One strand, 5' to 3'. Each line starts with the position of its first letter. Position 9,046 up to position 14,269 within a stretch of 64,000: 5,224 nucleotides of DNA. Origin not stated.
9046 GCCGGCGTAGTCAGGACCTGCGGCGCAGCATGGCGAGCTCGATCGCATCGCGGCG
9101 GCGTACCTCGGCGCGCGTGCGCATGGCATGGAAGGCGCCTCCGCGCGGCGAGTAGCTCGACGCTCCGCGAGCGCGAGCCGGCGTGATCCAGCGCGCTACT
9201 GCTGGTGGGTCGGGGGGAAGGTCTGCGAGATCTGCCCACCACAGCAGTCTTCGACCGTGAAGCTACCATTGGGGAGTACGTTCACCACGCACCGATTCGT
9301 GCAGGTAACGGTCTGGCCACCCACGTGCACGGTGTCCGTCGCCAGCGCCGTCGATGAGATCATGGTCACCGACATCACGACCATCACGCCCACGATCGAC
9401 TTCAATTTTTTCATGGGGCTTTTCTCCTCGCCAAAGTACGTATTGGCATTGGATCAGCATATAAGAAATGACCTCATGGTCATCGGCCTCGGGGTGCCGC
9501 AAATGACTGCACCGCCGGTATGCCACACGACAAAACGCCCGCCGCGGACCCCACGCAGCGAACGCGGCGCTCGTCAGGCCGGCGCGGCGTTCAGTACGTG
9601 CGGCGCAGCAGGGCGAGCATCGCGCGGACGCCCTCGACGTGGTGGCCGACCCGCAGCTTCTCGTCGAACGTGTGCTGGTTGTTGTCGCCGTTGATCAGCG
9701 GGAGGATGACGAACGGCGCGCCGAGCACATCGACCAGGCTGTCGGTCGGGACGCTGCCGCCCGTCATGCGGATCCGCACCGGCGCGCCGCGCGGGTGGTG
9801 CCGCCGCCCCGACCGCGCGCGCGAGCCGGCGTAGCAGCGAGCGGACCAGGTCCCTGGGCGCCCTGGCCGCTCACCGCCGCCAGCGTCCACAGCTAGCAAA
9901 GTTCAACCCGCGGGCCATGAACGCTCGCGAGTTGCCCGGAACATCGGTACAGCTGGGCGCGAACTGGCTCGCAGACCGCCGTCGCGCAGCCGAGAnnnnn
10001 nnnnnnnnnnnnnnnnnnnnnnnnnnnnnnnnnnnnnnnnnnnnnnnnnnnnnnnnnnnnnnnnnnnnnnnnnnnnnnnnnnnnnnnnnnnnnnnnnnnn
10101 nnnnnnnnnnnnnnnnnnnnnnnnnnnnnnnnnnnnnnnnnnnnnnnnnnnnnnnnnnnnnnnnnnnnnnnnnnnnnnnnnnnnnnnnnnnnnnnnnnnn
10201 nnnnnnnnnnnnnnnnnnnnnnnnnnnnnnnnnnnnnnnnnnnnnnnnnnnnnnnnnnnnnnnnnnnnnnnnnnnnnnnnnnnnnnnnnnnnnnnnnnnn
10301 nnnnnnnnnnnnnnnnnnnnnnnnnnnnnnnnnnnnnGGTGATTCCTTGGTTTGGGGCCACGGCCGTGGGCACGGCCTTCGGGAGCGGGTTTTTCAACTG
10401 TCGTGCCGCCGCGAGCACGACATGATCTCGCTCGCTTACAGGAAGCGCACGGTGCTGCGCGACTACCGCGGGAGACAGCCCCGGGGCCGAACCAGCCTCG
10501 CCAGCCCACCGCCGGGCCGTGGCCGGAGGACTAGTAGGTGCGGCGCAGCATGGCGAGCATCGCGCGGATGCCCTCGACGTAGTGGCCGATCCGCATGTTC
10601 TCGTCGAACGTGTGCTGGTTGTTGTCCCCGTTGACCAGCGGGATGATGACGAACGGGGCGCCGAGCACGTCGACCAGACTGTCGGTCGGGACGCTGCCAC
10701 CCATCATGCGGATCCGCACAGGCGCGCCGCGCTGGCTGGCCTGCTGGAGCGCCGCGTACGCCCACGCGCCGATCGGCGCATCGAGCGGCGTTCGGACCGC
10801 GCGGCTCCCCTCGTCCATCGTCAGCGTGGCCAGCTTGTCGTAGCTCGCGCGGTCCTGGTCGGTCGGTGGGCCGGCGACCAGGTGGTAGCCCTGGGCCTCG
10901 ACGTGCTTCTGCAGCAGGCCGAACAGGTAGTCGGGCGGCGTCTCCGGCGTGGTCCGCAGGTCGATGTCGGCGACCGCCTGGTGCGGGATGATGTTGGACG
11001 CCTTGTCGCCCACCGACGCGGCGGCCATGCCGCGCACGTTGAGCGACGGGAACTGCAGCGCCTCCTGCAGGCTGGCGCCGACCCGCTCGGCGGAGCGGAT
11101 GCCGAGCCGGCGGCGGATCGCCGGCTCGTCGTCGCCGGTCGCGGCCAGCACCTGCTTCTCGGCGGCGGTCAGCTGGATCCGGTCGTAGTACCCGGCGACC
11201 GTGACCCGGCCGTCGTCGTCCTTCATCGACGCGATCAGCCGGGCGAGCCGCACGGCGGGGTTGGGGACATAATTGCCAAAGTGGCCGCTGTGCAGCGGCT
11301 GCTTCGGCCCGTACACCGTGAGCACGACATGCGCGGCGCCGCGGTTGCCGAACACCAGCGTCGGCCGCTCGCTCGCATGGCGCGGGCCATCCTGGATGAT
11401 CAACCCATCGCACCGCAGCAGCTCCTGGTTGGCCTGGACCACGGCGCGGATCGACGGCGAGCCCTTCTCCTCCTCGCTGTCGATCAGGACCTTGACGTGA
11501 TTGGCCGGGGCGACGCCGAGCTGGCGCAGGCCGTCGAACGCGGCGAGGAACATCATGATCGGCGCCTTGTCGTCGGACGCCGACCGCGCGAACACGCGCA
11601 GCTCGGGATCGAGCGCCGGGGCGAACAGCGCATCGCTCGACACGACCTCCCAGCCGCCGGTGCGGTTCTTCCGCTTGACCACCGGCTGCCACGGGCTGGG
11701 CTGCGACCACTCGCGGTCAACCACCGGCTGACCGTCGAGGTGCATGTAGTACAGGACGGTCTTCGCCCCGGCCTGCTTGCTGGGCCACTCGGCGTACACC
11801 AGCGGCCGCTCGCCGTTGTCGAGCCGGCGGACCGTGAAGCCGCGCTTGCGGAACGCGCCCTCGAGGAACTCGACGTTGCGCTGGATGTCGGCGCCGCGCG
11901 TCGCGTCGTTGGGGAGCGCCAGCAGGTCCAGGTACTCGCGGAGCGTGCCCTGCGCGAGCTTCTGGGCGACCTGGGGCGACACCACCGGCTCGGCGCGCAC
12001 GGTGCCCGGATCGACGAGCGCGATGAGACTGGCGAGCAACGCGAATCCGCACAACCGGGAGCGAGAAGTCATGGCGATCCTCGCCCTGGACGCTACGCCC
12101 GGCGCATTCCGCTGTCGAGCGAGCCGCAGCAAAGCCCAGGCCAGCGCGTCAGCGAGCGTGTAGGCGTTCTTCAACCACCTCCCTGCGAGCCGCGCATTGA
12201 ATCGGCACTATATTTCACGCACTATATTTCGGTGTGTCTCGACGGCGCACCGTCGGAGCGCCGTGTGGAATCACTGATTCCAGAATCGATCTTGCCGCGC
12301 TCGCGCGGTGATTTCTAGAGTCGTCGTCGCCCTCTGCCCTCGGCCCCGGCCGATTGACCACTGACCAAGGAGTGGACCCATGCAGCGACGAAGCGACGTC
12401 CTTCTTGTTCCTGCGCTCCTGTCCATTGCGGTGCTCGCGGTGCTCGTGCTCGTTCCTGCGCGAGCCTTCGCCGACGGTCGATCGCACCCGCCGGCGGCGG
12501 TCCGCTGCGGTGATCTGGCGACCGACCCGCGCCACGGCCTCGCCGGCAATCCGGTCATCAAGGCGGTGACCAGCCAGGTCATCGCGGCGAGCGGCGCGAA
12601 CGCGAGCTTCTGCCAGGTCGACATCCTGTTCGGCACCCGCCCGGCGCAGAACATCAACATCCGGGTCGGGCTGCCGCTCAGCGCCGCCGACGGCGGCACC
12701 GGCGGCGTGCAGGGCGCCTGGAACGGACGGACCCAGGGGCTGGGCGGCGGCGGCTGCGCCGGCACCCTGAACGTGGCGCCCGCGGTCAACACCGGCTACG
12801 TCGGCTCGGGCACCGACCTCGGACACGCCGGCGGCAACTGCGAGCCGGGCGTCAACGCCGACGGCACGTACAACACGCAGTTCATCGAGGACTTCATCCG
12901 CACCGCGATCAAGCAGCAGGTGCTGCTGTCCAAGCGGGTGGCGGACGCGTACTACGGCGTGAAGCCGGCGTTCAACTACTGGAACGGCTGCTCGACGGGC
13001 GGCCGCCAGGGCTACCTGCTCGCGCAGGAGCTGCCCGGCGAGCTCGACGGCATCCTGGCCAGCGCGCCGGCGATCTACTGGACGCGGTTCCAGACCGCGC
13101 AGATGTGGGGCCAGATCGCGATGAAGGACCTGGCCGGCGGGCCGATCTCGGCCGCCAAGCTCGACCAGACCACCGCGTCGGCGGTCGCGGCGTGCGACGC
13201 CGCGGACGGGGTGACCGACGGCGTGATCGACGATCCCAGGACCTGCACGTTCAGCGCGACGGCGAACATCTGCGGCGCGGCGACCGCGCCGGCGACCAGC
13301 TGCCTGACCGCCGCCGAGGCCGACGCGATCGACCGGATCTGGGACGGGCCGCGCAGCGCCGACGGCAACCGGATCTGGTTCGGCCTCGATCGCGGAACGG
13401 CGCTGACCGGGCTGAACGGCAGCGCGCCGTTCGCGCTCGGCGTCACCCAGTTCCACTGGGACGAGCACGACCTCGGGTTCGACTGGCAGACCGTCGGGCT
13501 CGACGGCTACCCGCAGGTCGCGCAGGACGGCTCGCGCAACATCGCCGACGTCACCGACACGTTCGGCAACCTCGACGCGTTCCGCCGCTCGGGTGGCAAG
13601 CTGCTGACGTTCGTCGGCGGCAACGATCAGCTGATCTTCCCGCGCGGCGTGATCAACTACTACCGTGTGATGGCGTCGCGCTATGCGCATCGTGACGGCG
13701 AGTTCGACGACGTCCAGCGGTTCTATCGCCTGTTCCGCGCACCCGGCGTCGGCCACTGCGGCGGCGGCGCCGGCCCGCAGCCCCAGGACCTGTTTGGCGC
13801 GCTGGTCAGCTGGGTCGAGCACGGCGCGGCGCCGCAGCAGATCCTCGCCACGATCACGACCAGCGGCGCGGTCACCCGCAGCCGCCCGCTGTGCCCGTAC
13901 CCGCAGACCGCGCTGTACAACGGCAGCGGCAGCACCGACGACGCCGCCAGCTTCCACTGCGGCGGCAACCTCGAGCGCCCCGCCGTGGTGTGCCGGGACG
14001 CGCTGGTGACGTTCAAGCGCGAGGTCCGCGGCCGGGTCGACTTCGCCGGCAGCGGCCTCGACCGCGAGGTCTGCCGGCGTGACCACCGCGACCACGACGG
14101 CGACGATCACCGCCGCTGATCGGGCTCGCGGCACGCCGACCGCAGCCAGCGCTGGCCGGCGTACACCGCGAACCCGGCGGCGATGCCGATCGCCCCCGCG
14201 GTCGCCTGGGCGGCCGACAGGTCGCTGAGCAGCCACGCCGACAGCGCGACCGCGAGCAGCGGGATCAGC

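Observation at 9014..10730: Serial duplications of a tail-to-tail gene junction, each copy holding a different small secreted-protein gene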

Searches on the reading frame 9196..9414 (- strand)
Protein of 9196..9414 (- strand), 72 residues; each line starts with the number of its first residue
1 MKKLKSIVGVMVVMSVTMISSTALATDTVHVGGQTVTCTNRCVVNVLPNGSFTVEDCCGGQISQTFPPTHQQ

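Call 20: search_protein_families(library=pfam, proteins=[window:9196-9414:-], max_evalue=0.01)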
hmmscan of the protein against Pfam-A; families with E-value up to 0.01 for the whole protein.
window:9196-9414:- (72 aa): 0 families

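Call 23: find_encoding_contigs(protein=window:9196-9414:-, flank=6000, max_places=10)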
Protein window:9196-9414:- (72 aa): 1 contig read that carries it; 1 place shown.
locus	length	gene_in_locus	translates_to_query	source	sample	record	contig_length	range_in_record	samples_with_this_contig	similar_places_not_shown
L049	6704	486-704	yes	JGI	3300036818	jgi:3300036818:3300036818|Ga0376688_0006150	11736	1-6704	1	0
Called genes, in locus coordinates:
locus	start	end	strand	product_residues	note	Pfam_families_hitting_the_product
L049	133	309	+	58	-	-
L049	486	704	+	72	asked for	-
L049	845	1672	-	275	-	PF00581:Rhodanese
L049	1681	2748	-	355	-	PF08220:HTH_DeoR (weak), PF08279:HTH_11, PF13280:WYL, PF25583:WCX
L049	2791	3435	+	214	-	-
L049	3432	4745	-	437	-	PF00324:AA_permease, PF13520:AA_permease_2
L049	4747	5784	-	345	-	-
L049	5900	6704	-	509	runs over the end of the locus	PF13483:Lactamase_B_3, PF12706:Lactamase_B_2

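Call 32: find_homologous_proteins(query=window:9196-9414:-, max_evalue=0.01)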
Query window:9196-9414:- (72 aa): 1 proteins with E <= 0.01 among 1 candidates.
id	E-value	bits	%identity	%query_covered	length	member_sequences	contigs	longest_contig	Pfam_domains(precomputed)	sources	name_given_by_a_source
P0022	4.9e-40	151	100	100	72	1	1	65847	-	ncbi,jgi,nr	ncbi:MAG TPA: hypothetical protein VHW23_45180 [Kofleriaceae bacterium]|jgi:hypothetical protein|nr:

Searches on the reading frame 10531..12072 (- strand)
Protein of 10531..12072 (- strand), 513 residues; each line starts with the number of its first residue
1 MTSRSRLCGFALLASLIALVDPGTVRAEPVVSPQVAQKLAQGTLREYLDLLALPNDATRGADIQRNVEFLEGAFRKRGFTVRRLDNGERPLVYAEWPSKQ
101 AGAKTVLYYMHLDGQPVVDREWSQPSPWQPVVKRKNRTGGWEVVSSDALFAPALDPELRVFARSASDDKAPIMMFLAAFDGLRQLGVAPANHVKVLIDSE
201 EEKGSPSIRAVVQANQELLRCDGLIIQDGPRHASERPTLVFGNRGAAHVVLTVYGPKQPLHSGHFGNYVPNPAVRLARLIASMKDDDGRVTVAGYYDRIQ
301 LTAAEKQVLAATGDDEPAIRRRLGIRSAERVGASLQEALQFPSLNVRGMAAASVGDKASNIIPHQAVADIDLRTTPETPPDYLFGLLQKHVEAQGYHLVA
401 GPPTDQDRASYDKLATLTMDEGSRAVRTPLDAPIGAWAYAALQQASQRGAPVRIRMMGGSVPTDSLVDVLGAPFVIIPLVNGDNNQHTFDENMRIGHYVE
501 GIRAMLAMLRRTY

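Call 7: find_related_loci(query=window:10534-12072:-, collection=genome_contigs, flank=7000)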
Query window:10534-12072:- (513 aa) in genome_contigs; peptide patterns used: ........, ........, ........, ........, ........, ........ (x = any residue, [..] = any of these).
100 stretches matched a pattern; 48 encode a relative of the query (tblastn E <= 1e-3); 48 distinct loci.
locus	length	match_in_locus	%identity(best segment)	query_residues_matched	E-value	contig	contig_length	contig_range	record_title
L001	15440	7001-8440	90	34-513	0e+0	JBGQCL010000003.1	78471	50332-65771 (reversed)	MAG: Kofleriaceae bacterium isolate OBJ2_061818_110_40 k141_1069260_length_78471_cov_14.1209, whole genome shotgun seque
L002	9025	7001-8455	90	29-513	0e+0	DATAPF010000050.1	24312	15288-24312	MAG TPA_asm: Kofleriaceae bacterium isolate SMAG_U5434 k141_395568, whole genome shotgun sequence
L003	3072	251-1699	82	31-513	0e+0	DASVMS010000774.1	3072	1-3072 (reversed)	MAG TPA_asm: Kofleriaceae bacterium isolate SMAG_U3106 k141_505084, whole genome shotgun sequence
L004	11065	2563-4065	77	12-513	0e+0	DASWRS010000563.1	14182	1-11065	MAG TPA_asm: Kofleriaceae bacterium isolate SMAG_U3528 k141_1161735, whole genome shotgun sequence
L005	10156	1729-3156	76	37-513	0e+0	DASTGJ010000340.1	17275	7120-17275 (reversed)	MAG TPA_asm: Kofleriaceae bacterium isolate SMAG_U27 k141_13460, whole genome shotgun sequence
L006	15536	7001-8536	69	7-513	0e+0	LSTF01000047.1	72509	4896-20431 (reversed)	Betaproteobacteria bacterium SCGC AG-212-J23 AG-212-J23.3, whole genome shotgun sequence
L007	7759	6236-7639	74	43-510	0e+0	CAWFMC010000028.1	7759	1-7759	MAG: uncultured Acidobacteriota bacterium isolate MFD00392.bin.2.345 genome assembly, contig: contig_85464, whole genome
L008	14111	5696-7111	72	4-510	0e+0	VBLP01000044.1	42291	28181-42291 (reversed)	MAG: Deltaproteobacteria bacterium isolate DP_38 14_0903_13_30cm_scaffold_141150, whole genome shotgun sequence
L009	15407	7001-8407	73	43-511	0e+0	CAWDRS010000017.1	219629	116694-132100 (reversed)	MAG: uncultured Acidobacteriota bacterium isolate MFD04850.bin.2.282 genome assembly, contig: contig_5679, whole genome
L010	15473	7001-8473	70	22-513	0e+0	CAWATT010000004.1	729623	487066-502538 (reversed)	MAG: uncultured proteobacterium isolate MFD09730.bin.2.45 genome assembly, contig: contig_1696, whole genome shotgun seq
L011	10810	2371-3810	70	32-510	0e+0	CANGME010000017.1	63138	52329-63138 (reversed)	MAG: Comamonadaceae bacterium isolate Jr-29jan18-9 genome assembly, contig: Jr-29jan18-C72, whole genome shotgun sequenc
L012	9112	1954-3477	68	4-510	0e+0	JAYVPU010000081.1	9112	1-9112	MAG: Comamonadaceae bacterium isolate GL72_UP_concoct_0 GL72_UP_concoct_0_80, whole genome shotgun sequence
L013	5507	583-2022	70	32-510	0e+0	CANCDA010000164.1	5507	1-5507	MAG: Comamonadaceae bacterium isolate JR-MC-F-240519-147 genome assembly, contig: JR-MC-F-240519-C17488, whole genome sh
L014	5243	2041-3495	69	26-510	0e+0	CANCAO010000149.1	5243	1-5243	MAG: Comamonadaceae bacterium isolate JR-MC-D-240519-166 genome assembly, contig: JR-MC-D-240519-C21068, whole genome sh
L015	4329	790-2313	67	4-510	0e+0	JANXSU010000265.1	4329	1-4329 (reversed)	MAG: Comamonadaceae bacterium isolate 337R_metabat_76 337R_k141_831554, whole genome shotgun sequence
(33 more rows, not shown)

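Call 20: search_protein_families(library=pfam, proteins=[window:10531-12072:-, L001:8455-8835:-, L004:4124-4588:-], max_evalue=0.01)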
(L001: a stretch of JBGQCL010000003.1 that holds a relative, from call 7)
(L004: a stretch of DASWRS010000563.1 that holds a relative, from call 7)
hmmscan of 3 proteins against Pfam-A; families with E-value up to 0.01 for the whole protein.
window:10531-12072:- (513 aa): 2 families
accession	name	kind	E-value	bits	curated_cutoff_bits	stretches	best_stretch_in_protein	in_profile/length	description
PF01546.33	Peptidase_M20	-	1.3e-14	55.1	24.6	1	150-510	19-205/206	Peptidase family M20/M25/M40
PF07687.19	M20_dimer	-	4.7e-12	46.3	21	1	242-395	2-103/107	Peptidase dimerisation domain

L001:8455-8835:- (127 aa): 0 families

L004:4124-4588:- (154 aa): 0 families

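Call 25: find_encoding_contigs(protein=window:10531-12072:-, flank=6000, max_places=10)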
Protein window:10531-12072:- (513 aa): no gene with exactly this product is on record in the collection.

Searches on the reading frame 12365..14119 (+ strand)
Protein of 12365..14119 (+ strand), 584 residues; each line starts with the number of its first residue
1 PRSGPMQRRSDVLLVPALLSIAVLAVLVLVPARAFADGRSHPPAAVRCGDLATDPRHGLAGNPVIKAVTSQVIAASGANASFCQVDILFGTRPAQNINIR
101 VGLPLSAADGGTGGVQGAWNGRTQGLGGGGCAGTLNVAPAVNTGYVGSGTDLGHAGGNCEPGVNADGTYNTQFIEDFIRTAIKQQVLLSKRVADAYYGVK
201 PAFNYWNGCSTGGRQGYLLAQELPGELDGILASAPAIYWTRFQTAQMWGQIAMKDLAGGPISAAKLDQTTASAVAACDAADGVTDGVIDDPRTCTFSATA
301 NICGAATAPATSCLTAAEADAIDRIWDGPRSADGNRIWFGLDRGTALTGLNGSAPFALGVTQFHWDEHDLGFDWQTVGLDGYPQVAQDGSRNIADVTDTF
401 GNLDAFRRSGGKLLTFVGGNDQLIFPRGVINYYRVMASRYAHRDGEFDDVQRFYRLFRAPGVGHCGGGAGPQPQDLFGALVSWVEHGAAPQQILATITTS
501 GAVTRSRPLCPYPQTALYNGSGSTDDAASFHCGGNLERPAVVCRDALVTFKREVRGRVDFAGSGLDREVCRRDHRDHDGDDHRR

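Call 68: search_protein_families(library=pfam, proteins=[window:12365-14119:+], max_evalue=0.0001)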
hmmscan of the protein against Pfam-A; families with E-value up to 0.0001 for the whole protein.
window:12365-14119:+ (584 aa): 1 family
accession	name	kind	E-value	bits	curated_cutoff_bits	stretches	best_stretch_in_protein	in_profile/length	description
PF07519.17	Tannase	-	9.7e-85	285.7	29.8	1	118-532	29-489/490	Tannase and feruloyl esterase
